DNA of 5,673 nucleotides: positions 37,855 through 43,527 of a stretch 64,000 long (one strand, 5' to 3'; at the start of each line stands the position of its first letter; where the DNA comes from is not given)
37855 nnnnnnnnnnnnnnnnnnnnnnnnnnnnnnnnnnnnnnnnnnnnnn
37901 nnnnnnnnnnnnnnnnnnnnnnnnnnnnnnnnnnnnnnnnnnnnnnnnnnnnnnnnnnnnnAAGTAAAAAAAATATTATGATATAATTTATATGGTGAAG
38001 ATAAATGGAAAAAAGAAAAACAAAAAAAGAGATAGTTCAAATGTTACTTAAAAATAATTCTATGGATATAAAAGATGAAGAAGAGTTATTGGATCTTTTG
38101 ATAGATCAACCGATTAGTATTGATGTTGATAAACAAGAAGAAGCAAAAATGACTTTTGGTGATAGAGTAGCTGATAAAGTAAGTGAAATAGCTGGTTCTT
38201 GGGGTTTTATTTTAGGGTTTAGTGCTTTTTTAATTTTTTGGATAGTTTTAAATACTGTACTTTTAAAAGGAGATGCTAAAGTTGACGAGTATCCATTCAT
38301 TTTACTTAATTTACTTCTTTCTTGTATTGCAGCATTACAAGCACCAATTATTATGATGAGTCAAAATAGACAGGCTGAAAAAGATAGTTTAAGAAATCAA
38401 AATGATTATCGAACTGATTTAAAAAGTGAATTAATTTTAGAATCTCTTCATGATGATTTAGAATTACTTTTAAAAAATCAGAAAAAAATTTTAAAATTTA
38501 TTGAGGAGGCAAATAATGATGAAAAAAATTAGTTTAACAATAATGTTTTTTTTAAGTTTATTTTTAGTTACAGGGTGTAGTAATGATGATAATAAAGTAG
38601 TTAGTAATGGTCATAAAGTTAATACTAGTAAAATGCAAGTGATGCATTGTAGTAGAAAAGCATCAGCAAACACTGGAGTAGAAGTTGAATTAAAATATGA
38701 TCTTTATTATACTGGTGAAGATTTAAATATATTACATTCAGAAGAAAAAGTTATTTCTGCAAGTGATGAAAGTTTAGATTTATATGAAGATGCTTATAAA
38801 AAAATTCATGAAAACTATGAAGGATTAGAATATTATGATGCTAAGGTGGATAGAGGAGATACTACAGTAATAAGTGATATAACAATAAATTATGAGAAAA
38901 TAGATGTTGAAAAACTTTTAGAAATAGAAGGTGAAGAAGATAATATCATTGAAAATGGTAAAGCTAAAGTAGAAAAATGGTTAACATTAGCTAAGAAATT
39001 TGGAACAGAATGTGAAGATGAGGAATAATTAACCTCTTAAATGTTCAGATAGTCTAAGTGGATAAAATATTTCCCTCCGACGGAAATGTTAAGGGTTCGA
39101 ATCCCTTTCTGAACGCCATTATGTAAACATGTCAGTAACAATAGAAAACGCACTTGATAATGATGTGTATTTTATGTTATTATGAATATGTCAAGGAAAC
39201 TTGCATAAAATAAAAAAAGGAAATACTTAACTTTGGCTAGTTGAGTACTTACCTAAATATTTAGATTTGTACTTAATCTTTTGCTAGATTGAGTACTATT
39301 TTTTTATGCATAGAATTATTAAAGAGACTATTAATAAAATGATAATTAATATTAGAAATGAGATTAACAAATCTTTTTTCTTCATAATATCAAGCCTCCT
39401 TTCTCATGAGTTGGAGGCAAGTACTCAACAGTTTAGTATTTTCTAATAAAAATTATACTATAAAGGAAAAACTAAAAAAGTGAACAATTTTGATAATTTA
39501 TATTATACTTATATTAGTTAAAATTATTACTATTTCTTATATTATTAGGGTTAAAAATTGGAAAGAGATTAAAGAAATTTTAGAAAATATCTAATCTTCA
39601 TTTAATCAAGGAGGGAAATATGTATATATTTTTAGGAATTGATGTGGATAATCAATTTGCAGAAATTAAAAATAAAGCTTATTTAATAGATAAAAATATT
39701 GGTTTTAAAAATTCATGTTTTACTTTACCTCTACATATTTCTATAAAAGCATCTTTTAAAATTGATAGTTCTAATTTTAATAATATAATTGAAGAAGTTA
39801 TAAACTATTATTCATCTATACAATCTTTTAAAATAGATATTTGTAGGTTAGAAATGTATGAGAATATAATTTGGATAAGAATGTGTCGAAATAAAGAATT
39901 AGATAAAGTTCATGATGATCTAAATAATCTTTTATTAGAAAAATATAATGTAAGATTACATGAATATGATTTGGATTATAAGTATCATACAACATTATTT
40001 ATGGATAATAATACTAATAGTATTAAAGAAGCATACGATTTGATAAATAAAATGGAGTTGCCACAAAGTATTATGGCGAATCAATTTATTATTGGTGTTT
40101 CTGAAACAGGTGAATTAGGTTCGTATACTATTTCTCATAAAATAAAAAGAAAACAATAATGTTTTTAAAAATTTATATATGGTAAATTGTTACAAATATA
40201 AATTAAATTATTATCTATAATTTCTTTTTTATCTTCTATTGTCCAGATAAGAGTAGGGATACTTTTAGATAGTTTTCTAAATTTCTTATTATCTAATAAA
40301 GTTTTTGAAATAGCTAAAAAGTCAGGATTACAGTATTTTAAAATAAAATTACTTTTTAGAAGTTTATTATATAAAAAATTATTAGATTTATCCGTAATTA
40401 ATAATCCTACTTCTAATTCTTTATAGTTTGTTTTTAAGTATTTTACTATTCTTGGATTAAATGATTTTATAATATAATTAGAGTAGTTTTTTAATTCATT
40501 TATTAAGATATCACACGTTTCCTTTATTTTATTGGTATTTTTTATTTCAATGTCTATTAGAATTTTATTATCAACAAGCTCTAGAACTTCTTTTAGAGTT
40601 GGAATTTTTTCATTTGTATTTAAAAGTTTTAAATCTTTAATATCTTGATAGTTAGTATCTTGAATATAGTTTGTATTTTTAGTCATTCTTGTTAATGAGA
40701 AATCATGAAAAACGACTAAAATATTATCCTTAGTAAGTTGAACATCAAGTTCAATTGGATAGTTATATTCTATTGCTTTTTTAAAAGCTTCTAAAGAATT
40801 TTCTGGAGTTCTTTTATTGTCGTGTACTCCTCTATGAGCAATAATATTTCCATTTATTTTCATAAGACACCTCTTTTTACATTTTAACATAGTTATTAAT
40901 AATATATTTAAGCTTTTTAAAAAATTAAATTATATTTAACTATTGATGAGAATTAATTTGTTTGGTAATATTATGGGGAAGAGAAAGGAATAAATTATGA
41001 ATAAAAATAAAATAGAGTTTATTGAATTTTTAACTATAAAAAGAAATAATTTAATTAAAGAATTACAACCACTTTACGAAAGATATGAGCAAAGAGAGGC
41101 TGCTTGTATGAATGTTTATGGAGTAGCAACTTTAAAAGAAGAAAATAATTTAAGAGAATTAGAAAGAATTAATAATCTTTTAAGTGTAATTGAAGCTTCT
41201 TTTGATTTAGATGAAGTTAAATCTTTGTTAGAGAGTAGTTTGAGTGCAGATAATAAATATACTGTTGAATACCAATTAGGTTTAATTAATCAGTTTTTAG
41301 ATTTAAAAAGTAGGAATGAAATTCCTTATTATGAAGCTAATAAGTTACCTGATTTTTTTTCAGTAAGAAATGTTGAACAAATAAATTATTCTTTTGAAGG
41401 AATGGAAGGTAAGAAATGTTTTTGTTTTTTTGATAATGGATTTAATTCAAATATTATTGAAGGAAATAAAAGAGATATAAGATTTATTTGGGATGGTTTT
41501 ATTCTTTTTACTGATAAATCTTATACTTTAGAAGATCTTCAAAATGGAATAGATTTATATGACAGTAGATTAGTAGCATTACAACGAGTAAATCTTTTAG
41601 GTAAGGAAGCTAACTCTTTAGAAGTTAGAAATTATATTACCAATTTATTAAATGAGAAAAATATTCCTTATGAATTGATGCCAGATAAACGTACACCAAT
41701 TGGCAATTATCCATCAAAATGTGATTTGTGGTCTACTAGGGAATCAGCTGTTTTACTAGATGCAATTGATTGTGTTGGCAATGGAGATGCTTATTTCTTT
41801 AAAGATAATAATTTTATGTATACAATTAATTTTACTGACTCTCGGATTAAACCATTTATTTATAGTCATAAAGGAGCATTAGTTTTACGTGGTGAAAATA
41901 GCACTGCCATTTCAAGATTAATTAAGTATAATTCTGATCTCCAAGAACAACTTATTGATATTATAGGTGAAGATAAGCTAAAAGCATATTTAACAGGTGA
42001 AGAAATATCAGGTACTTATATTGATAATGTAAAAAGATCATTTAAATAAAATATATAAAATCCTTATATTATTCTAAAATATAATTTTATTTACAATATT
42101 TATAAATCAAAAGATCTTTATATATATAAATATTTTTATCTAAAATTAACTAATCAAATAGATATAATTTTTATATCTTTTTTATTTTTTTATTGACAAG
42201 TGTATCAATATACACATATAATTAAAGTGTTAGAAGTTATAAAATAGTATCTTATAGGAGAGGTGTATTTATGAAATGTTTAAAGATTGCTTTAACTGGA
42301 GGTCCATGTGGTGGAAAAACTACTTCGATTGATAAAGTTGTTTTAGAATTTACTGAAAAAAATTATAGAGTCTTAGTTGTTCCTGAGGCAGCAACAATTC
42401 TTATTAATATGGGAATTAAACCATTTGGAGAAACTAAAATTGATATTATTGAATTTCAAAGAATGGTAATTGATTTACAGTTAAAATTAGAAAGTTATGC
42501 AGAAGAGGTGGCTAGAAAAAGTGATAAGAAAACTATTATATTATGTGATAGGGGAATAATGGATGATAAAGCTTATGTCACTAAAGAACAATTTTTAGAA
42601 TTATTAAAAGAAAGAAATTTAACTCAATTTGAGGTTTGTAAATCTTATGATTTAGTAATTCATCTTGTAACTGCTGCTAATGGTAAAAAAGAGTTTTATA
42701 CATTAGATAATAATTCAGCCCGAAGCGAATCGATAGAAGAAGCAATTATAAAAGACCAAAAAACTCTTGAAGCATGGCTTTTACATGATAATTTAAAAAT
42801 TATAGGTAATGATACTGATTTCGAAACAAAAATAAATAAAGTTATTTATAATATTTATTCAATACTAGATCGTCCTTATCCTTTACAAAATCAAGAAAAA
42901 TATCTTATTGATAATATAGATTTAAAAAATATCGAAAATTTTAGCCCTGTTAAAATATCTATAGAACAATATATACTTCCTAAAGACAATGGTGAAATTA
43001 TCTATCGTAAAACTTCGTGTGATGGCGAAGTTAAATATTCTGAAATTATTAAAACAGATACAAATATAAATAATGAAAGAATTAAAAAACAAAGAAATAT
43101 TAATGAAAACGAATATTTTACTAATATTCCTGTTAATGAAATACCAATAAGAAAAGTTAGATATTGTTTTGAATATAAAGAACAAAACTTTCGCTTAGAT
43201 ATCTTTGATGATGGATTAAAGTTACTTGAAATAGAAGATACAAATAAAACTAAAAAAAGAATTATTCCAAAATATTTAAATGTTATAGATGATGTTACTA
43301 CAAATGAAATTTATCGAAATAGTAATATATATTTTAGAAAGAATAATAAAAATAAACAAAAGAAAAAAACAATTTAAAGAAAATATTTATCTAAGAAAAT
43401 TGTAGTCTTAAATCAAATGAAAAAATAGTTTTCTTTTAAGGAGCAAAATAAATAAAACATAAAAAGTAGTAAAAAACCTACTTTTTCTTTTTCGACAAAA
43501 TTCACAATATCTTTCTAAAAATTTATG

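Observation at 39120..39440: Second, diverged copy of the toxin/antisense module next to tRNA-Arg; 5'/3' pairing covaries between copies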

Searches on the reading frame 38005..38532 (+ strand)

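Call 54: search_protein_families(library=pfam, proteins=[window:38005-38532:+])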
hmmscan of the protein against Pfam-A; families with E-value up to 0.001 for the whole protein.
window:38005-38532:+ (175 aa): 1 family
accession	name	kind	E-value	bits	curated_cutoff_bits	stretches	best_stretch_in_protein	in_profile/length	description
PF06210.16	DUF1003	-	9.4e-35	119.3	27.4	1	64-162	2-99/103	Protein of unknown function (DUF1003)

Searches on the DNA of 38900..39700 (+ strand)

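Call 5: search_rna_families(source=window, start=38900, end=39700, threshold=evalue, max_evalue=10, show_alignments=3)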
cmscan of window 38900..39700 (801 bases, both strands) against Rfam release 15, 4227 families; matches with E-value up to 10: 8.
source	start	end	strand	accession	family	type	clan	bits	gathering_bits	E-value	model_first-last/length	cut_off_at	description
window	39043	39115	+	RF00005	tRNA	Gene; tRNA;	CL00001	55.6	29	3.5e-11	1-71/71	no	tRNA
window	39038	39176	+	RF02435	SpF41_sRNA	Gene; sRNA;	-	21.7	52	0.87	1-105/105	no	Streptococcus sRNA SpF41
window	39234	39296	-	RF02582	tsr33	Gene; sRNA;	-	21.1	109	4.6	1-85/85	no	S. aureus tsr33 small RNA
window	39054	39115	-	RF04351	Plastid-psbl-rps4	Cis-reg;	-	20.1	68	0.18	1-53/53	no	Plastid-psbl-rps4 3UTR RNA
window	39232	39282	+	RF03421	mir-2558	Gene; miRNA;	-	17.6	70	1.9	1-84/84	no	mir-2558 microRNA precursor family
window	39043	39116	-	RF04354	Plastid-ycf2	Cis-reg;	-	17.3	65.7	1.4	1-75/75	no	Plastid-ycf2 5UTR RNA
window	39355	39420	-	RF00007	U12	Gene; snRNA; splicing;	CL00006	16.9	53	0.76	1-151/151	no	U12 minor spliceosomal RNA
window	39153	39195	+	RF00355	snoR28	Gene; snRNA; snoRNA; CD-box;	-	15.9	45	7.9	1-78/78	no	Small nucleolar RNA snoR28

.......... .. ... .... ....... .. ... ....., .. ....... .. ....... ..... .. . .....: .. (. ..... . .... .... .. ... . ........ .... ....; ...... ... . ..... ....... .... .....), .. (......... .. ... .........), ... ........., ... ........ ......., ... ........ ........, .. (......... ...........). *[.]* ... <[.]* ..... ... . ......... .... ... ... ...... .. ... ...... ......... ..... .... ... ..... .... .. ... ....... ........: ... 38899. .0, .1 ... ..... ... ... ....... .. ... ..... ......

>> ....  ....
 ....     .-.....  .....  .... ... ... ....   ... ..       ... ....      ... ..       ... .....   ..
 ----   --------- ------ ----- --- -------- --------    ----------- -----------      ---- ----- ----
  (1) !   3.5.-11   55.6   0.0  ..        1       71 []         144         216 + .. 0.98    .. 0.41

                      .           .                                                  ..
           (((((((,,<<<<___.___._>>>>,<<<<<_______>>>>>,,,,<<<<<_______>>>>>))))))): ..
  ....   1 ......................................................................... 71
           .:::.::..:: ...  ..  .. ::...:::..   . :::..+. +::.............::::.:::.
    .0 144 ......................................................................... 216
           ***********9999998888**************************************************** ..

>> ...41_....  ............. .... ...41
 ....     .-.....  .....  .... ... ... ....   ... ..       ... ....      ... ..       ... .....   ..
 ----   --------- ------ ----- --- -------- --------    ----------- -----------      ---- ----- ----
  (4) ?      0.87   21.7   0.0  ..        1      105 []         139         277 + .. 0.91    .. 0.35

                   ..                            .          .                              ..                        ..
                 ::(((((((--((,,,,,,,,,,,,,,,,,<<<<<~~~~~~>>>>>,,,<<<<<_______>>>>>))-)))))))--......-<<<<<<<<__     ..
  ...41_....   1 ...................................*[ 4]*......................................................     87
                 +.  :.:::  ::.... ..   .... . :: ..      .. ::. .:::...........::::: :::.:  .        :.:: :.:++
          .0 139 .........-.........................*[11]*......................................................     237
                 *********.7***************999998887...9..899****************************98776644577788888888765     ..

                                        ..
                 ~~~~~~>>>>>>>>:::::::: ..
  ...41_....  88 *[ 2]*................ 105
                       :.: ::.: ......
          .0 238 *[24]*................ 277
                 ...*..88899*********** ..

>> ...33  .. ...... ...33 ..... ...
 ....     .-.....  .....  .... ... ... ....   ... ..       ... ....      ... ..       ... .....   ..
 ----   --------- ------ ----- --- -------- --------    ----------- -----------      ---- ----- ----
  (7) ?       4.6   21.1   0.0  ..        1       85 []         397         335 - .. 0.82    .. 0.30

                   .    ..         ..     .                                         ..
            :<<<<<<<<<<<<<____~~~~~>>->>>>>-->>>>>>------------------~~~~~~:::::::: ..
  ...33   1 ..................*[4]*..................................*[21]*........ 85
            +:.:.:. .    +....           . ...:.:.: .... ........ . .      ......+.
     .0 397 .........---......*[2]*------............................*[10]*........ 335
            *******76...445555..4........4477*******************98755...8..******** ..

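Call 16: search_dna_similar(query=window:39120-39460:+, collection=plasmids, mode=distant)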
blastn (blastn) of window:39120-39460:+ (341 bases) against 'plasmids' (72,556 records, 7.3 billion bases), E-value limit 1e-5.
No match.

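Call 17: search_dna_similar(query=window:39120-39460:+, collection=phages, mode=distant)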
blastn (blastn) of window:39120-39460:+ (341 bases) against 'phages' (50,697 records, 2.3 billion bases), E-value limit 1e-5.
No match.

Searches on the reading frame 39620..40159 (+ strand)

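Call 54: search_protein_families(library=pfam, proteins=[window:39620-40159:+])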
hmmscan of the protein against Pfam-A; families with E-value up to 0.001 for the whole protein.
window:39620-40159:+ (179 aa): 1 family
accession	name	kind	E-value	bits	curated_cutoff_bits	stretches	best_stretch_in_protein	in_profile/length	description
PF10469.15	AKAP7_NLS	-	0.00016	22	24.4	1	39-139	51-159/208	AKAP7 2'5' RNA ligase-like domain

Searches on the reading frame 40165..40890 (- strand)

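Call 54: search_protein_families(library=pfam, proteins=[window:40165-40890:-])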
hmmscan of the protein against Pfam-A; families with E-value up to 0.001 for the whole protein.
window:40165-40890:- (241 aa): 1 family
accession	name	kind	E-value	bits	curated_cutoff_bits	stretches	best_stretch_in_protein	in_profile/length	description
PF03009.23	GDPD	-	4.8e-31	109.2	23.6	1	19-221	1-223/244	Glycerophosphoryl diester phosphodiesterase family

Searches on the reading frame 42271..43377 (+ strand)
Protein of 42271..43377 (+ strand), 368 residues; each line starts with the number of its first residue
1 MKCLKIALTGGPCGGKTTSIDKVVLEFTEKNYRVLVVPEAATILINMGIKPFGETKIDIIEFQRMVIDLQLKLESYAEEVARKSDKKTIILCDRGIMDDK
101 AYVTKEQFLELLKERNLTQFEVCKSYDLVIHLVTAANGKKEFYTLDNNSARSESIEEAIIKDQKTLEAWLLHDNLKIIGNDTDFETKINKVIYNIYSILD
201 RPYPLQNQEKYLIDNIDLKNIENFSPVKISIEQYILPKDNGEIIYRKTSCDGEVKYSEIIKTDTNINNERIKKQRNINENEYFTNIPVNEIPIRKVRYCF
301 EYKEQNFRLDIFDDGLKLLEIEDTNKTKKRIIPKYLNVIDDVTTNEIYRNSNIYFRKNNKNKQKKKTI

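Call 54: search_protein_families(library=pfam, proteins=[window:42271-43377:+])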
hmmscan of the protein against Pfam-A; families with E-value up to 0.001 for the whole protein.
window:42271-43377:+ (368 aa): 1 family
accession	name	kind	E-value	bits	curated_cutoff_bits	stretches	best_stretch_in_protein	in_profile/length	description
PF13521.12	AAA_28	-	1.2e-18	68.3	27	1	5-186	1-163/164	AAA domain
